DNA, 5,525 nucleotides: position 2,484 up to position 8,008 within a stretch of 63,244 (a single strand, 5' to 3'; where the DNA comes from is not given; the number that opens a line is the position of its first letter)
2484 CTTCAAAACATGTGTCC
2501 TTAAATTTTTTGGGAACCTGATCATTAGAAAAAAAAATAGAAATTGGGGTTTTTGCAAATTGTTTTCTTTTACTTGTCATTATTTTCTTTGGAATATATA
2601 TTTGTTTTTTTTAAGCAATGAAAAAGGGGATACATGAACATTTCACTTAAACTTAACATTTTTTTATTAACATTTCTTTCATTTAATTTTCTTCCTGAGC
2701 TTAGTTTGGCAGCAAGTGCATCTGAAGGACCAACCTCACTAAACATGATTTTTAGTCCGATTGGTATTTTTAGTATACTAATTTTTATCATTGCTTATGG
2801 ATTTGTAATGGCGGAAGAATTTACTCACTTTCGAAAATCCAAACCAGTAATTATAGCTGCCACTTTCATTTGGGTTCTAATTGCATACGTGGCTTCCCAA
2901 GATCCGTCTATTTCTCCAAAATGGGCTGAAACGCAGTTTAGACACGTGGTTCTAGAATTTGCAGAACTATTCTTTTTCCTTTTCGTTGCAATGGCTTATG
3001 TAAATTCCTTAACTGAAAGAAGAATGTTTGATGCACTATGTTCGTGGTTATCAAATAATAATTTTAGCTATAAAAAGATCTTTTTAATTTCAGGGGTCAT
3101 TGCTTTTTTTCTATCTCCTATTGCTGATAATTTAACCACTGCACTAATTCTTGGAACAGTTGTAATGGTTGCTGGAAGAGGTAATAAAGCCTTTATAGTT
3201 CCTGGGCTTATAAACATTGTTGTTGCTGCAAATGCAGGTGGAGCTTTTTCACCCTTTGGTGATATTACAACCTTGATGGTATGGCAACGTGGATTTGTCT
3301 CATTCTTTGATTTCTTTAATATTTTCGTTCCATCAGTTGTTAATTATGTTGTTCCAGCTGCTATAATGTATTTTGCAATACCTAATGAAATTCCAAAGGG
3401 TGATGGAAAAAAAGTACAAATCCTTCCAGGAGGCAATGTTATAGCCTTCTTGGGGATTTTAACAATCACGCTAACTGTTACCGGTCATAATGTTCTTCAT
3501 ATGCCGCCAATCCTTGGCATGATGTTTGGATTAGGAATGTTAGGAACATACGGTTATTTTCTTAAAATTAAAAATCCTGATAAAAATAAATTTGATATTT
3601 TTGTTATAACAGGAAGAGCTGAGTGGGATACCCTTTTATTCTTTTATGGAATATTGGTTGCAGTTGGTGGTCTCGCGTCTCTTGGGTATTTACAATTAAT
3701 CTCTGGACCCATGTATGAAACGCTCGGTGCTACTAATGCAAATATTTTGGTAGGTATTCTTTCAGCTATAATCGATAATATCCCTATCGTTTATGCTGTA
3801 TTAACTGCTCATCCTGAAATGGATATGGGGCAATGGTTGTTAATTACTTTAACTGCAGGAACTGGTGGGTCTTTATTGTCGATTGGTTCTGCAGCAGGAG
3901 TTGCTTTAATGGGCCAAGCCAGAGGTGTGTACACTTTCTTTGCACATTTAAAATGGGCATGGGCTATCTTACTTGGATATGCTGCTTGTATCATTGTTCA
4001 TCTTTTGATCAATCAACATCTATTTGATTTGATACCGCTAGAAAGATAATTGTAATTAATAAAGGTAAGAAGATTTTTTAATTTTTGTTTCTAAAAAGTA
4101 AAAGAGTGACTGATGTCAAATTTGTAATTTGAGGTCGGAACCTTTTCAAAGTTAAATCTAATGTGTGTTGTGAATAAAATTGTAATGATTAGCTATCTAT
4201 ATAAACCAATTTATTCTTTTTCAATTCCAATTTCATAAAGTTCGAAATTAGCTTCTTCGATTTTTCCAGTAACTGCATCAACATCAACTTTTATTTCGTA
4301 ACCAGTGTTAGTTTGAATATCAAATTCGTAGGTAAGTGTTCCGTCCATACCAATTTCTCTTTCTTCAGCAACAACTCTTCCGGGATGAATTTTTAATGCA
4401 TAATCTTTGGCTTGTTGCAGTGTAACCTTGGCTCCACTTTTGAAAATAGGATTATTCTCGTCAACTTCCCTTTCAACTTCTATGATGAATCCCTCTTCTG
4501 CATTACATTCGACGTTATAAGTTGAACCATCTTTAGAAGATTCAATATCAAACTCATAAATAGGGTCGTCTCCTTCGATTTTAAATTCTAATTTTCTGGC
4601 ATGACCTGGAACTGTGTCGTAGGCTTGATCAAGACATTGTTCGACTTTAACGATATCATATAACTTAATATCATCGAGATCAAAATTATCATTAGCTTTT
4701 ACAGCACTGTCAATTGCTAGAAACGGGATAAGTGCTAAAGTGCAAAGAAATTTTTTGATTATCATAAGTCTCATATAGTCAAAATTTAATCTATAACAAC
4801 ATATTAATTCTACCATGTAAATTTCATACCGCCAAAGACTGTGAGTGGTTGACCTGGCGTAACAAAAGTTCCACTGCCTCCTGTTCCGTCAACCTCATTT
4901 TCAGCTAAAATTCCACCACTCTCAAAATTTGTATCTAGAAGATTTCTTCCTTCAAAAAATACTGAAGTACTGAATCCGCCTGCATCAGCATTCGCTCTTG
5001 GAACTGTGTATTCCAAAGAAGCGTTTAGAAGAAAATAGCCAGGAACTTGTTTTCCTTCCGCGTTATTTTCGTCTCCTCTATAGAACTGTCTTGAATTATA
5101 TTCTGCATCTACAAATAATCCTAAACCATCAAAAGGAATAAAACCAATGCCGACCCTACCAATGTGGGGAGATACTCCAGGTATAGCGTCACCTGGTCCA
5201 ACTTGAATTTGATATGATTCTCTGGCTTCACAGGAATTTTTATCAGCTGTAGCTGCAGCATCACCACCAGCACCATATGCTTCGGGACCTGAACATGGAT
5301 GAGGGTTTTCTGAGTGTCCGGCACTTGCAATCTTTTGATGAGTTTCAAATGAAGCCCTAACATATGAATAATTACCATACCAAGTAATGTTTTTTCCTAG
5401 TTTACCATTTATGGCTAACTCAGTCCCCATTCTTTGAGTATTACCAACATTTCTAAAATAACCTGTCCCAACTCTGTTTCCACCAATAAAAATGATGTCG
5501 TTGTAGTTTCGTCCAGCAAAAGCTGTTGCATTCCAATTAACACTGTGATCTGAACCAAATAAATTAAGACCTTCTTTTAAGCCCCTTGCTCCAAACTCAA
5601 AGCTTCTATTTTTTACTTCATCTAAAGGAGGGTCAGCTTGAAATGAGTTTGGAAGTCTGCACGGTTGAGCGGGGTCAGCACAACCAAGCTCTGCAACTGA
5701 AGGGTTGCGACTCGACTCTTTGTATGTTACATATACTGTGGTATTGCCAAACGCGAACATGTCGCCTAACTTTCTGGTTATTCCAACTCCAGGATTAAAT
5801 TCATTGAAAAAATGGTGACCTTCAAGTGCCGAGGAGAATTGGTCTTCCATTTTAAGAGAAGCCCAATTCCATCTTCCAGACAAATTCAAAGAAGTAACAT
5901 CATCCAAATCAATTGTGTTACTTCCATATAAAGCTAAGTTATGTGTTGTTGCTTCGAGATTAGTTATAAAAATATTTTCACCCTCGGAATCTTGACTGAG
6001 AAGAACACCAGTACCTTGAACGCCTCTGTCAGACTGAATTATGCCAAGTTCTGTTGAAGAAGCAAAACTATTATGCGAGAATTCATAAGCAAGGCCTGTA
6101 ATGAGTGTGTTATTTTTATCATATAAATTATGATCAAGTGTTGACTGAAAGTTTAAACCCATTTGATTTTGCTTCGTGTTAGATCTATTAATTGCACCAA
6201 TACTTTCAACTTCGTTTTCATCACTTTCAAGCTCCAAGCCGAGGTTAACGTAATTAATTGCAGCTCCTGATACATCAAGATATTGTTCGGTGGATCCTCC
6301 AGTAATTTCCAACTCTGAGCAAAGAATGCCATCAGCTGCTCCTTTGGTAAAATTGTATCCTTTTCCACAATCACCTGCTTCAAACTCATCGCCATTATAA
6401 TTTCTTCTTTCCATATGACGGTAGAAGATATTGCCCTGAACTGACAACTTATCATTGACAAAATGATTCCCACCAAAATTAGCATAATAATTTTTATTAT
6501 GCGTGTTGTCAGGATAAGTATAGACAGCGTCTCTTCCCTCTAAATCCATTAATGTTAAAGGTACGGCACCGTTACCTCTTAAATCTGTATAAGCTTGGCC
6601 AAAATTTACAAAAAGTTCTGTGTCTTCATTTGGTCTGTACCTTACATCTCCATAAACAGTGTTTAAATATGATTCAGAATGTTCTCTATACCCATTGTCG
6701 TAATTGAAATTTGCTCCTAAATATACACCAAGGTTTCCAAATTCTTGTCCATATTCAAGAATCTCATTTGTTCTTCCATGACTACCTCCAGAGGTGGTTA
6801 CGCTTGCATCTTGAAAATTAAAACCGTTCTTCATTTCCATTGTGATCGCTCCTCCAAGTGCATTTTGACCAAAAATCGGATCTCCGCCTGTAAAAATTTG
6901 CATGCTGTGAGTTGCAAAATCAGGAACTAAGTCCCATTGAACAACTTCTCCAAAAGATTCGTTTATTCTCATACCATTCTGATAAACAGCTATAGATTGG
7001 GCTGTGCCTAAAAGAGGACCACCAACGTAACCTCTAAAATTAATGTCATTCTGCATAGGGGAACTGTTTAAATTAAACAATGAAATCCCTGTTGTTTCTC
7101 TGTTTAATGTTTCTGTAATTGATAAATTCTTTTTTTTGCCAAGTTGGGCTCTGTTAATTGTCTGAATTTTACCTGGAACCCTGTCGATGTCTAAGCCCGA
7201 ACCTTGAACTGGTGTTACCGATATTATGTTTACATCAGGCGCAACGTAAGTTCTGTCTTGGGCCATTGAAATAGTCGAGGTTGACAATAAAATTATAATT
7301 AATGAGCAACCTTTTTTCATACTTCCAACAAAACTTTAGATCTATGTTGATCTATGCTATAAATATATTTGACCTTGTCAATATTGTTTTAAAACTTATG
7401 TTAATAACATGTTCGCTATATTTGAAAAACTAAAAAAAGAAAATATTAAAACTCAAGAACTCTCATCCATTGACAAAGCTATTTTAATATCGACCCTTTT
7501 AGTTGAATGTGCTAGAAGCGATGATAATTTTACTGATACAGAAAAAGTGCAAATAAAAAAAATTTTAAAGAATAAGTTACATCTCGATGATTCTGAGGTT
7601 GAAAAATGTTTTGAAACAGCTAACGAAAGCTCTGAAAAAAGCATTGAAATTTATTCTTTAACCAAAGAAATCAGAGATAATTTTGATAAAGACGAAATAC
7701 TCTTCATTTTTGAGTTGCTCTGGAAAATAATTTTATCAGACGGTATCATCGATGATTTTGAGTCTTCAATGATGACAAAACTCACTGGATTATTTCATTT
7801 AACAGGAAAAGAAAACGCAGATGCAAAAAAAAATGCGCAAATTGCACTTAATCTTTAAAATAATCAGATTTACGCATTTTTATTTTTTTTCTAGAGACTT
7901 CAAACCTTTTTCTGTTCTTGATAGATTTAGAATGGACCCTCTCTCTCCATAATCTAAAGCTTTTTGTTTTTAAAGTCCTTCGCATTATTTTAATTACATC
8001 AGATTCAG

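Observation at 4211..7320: Candidate two-gene lanthanide-capture module (LutH/LanA-like receptor plus lanpepsy-like protein) in a streamlined alphaproteobacterium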

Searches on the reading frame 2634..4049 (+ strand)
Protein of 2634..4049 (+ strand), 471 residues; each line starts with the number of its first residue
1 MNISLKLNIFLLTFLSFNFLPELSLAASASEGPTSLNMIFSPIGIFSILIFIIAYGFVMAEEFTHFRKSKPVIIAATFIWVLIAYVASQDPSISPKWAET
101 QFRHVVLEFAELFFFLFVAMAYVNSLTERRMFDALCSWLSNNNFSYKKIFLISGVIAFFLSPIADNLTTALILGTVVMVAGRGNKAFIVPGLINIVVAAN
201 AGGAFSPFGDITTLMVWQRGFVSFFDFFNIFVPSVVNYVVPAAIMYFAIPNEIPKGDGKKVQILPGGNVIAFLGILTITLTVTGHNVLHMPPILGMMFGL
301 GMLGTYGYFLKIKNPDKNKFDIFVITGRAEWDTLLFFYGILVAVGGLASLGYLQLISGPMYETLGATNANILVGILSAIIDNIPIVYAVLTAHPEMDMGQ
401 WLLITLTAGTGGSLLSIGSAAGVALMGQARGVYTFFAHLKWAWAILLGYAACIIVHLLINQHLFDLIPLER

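Call 3: search_protein_families(library=pfam, proteins=[window:2634-4049:+], max_evalue=0.01)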
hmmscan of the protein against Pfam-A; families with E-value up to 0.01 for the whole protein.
window:2634-4049:+ (471 aa): 1 family
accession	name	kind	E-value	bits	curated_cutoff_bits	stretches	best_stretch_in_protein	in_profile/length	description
PF03600.22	CitMHS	-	3.4e-30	105.7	31.9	1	78-409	15-336/336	Citrate transporter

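Call 4: search_protein_families(library=ncbifam, proteins=[window:2634-4049:+], max_evalue=0.01)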
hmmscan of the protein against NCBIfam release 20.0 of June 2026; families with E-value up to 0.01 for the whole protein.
window:2634-4049:+ (471 aa): 3 families
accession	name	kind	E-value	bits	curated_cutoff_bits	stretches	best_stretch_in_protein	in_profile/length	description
NF038006.1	NhaD_1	equivalog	2.5e-143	477.9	80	2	67-312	2-245/405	sodium:proton antiporter NhaD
TIGR00775.1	NhaD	equivalog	3.2e-110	368.8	577.1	1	63-459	14-413/420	NhaD family Na+:H+ antiporter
NF040989.1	MamN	equivalog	0.00046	19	500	1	44-236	3-183/437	magnetosome biogenesis transporter MamN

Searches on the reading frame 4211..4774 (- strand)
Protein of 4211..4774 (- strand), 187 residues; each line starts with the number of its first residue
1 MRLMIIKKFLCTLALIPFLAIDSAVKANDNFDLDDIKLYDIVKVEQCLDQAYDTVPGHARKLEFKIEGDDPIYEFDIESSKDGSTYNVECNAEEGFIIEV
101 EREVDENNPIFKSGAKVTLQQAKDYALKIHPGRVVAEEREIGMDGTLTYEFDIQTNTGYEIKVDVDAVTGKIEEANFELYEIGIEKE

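Call 3: search_protein_families(library=pfam, proteins=[window:4211-4774:-], max_evalue=0.01)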
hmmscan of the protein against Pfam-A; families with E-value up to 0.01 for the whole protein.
window:4211-4774:- (187 aa): 1 family
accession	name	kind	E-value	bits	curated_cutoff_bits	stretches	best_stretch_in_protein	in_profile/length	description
PF03413.25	PepSY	-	2e-16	60.5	24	2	116-174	1-58/60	Peptidase propeptide and YPEB domain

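Call 4: search_protein_families(library=ncbifam, proteins=[window:4211-4774:-], max_evalue=0.01)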
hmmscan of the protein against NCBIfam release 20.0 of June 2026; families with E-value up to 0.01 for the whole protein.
window:4211-4774:- (187 aa): 1 family
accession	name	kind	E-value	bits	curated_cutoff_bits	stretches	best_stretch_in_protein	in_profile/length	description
NF051432.1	PepSY_MTB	domain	0.0043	17.5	60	0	117-166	41-89/101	PepSY domain-containing protein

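Call 6: search_solved_structures(query=window:4211-4774:-, max_evalue=1, show_alignments=2)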
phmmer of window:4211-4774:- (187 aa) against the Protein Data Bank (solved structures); distinct sequences matched with E-value up to 1: 2.
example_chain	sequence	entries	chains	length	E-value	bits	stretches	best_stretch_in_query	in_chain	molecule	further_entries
9vy3_A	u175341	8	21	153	4.1e-39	137.6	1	42-185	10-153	Propeptide, PepSY amd peptidase M4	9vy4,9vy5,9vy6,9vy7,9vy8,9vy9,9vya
5vt8_B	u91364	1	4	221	0.88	12.8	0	98-175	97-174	Cadherin-23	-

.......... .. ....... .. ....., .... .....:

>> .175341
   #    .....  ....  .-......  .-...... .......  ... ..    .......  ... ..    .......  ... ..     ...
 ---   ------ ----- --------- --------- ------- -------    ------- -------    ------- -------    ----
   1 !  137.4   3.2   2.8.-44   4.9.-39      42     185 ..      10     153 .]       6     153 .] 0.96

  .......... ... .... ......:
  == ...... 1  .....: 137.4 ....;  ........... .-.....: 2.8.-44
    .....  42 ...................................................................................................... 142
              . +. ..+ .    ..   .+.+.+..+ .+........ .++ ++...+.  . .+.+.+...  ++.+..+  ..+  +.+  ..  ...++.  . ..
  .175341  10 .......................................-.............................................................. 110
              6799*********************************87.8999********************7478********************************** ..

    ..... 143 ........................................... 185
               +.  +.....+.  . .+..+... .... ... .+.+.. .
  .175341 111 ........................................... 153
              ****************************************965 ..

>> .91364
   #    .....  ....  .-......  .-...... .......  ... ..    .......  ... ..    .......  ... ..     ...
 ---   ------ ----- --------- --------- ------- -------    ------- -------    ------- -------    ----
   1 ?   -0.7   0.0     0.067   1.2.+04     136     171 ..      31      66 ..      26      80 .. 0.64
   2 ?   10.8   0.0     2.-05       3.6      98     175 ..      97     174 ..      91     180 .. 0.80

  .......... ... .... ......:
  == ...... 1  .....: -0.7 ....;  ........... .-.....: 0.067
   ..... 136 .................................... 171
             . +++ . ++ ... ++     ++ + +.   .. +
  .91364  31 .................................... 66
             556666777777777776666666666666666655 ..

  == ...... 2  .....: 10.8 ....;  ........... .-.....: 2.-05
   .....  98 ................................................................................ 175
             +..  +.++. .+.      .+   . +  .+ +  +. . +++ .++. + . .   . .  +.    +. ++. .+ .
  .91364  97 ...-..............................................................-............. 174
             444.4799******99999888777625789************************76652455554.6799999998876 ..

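Call 14: find_homologous_proteins(query=window:4211-4774:-, max_evalue=0.001)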
Query window:4211-4774:- (187 aa): 422 proteins with E <= 0.001 among 478 candidates; the best 120 are listed.
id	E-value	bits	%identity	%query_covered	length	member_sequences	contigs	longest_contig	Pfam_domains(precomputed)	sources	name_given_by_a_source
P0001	1.1e-109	382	94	100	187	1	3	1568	PF03413.26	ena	-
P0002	6.9e-108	376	95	96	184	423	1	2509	PF03413.26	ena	-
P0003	9.5e-107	373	91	100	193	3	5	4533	PF03413.26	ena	-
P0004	2.7e-104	365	92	98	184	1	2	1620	PF03413.26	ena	-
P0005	7.1e-103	360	95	93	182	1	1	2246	PF03413.26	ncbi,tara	tara:strand:- start:114 stop:662 length:549 start_codon:yes stop_codon:yes gene_type:complete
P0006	1.5e-102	359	91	96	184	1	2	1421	PF03413.26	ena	-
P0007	2.8e-102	358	95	93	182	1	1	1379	PF03413.26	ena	-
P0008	6.0e-102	357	91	97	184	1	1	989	PF03413.26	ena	-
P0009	7.1e-102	357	90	98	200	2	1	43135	PF03413.26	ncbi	-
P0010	4.2e-101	354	89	98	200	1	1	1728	PF03413.26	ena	-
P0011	1.6e-100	352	93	93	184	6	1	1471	PF03413.26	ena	-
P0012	5.0e-99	348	90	98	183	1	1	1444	PF03413.26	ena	-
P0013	8.6e-99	347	95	89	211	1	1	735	PF03413.26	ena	-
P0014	1.0e-97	343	86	98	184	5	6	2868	PF03413.26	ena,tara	tara:strand:- start:118 stop:672 length:555 start_codon:yes stop_codon:yes gene_type:complete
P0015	2.0e-97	342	84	99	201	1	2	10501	PF03413.26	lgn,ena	-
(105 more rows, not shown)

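Call 67: predict_structure(alignment_id=A3)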
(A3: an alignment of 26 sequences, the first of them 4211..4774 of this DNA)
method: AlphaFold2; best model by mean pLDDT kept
length: 187 residues; sequences in the alignment: 26
mean_pLDDT: 82.0   pTM: 0.67
mean pLDDT of the five models: 82.0, 79.3, 78.9, 77.5, 73.1
residues with pLDDT >= 90: 90; 70-90: 54; 50-70: 34; < 50: 9
segments of 3 or more residues with pLDDT < 50: 26-31
pLDDT, mean of each block of 10 residues (from residue 1): 55 58 51 56 82 88 84 91 92 89 94 96 94 95 94 91 95 85 61
secondary structure, 60 per line:
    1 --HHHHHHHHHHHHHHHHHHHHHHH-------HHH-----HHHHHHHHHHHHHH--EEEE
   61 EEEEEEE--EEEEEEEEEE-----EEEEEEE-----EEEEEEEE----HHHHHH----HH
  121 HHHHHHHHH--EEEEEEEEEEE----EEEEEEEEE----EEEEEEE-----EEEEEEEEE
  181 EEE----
elements in order: H3-25 H41-54 E57-67 E70-79 E85-91 E97-104 H109-114 H119-129 E132-142 E147-155 E160-166 E172-183

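Call 70: fold_search(model_id=the predicted structure, library=pdb)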
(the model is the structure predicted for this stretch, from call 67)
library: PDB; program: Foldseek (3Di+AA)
matches with E <= 10: 510; with E <= 0.001: 1
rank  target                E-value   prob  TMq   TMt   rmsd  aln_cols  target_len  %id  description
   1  4exr                  2.0e-04  1.00  0.31  0.38  12.3       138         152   18  Crystal structure of a putative lipoprotein (CD1622) from Clostridium difficile 630 at 1.85 A resolution (released 2012-06-27)
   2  5boi                  3.7e-03  0.98  0.25  0.21  11.4       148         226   15  Bacillus megaterium YpeB C-terminal domain (released 2015-08-12)
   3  9a5z_A                4.8e-03  1.00  0.38  0.42  12.1       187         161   17  Integrative model of YPMB-MREC by crosslinking MS and deep learning (released 2024-09-18)
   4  2gu3                  1.2e-02  1.00  0.36  0.48   8.3       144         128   20  YpmB protein from Bacillus subtilis (released 2006-05-30)
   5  4k61_A                3.6e-02  0.97  0.34  0.40   8.0       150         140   11  Crystal structure of a DUF2874 family protein (BACUNI_01296) from Bacteroides uniformis ATCC 8492 at 1.70 A resolution (released 2013-05-01)
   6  4ipb_A                4.4e-02  0.97  0.31  0.37   6.9       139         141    9  Crystal structure of a DUF2874 family protein (BACOVA_02504) from Bacteroides ovatus ATCC 8483 at 1.62 A resolution (released 2013-02-20)
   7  4k61_B                5.7e-02  0.96  0.33  0.39   6.5       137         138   13  Crystal structure of a DUF2874 family protein (BACUNI_01296) from Bacteroides uniformis ATCC 8492 at 1.70 A resolution (released 2013-05-01)
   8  3nqy_A                5.7e-02  0.63  0.25  0.26  11.5       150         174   11  Crystal structure of the autoprocessed complex of Vibriolysin MCP-02 with a single point mutation E346A (released 2010-10-06)
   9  3nqz_A                9.7e-02  0.57  0.26  0.27  10.9       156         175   11  Crystal structure of the autoprocessed Vibriolysin MCP-02 with E369A mutation (released 2010-10-06)
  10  2p4b_B                1.6e-01  0.21  0.21  0.17  14.2       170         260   10  Crystal structure of E.coli RseB (released 2007-05-22)
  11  5z46_B                1.7e-01  0.69  0.35  0.25   7.8       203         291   10  Crystal structure of prenyltransferase AmbP1 pH8 complexed with GSPP and cis-indolyl vinyl isonitrile (released 2018-06-06)
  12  4hbr_A                1.8e-01  0.82  0.31  0.37   6.9       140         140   11  Crystal structure of a putative periplasmic proteins (BACEGG_01429) from Bacteroides eggerthii DSM 20697 at 2.40 A res (released 2013-02-27)
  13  1h9y_A                2.0e-01  0.20  0.18  0.09  13.6       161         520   13  Cytochrome cd1 Nitrite Reductase, reduced form complexed to CN (released 2001-08-09)
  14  5z43_A                2.7e-01  0.57  0.34  0.25   8.0       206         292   10  Crystal structure of prenyltransferase AmbP1 apo structure (released 2018-06-06)
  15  5yk9_A                2.8e-01  0.60  0.36  0.26   7.6       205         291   10  Crystal structure of selenomethionine-labelled indole prenyltransferase AmbP1 (released 2018-06-06)
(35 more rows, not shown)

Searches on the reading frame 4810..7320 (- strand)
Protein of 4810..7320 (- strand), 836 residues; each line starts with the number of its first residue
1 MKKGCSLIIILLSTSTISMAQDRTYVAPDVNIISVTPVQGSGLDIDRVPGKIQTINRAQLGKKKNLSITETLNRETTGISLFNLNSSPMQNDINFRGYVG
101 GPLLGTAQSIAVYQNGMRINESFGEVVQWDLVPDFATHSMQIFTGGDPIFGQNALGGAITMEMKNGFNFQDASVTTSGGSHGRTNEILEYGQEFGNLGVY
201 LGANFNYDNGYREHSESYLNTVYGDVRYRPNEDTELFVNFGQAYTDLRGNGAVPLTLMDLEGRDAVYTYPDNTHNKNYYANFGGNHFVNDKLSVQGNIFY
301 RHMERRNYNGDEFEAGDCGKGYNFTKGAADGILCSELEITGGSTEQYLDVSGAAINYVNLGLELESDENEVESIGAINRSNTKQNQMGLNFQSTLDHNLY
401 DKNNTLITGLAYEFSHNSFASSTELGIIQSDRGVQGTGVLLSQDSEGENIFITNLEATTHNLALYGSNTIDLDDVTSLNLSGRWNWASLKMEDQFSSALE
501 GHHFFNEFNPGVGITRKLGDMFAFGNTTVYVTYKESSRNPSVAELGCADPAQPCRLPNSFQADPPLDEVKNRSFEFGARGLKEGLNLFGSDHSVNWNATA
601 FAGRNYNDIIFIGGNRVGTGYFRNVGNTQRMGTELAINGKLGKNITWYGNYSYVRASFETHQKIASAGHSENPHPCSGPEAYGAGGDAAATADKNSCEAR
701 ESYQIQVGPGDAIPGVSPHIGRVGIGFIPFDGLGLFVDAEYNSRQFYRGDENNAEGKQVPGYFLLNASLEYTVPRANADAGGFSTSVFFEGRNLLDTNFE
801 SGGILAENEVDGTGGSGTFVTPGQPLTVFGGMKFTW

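Call 3: search_protein_families(library=pfam, proteins=[window:4810-7320:-], max_evalue=0.01)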
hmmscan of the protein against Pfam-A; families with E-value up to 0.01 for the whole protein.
window:4810-7320:- (836 aa): 2 families
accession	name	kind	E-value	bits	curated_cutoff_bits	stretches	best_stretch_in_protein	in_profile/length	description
PF00593.30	TonB_dep_Rec_b-barrel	-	6.9e-31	109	27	1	270-794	55-436/436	TonB dependent receptor-like, beta-barrel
PF07715.20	Plug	-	1.2e-11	45.5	23.9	1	46-158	3-107/107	TonB-dependent Receptor Plug Domain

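Call 4: search_protein_families(library=ncbifam, proteins=[window:4810-7320:-], max_evalue=0.01)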
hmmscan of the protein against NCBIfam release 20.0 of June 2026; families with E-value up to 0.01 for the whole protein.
window:4810-7320:- (836 aa): 1 family
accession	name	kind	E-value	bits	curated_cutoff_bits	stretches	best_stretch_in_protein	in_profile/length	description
TIGR01783.1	TonB-siderophor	subfamily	3e-12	46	223.5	2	456-669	356-541/649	TonB-dependent siderophore receptor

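Call 5: search_solved_structures(query=window:4810-7320:-, max_evalue=0.001, show_alignments=1)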
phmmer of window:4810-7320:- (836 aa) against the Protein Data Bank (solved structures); distinct sequences matched with E-value up to 0.001: 0.

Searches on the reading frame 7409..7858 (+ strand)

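Call 3: search_protein_families(library=pfam, proteins=[window:7409-7858:+], max_evalue=0.01)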
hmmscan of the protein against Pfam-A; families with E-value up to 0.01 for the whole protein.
window:7409-7858:+ (149 aa): 1 family
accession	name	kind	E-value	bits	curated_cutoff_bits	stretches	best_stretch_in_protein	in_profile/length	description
PF05099.18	TerB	-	1.5e-20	74.1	24.4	1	28-140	5-117/118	Tellurite resistance protein TerB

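Call 4: search_protein_families(library=ncbifam, proteins=[window:7409-7858:+], max_evalue=0.01)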
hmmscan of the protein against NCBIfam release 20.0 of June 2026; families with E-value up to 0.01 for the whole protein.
window:7409-7858:+ (149 aa): 0 families
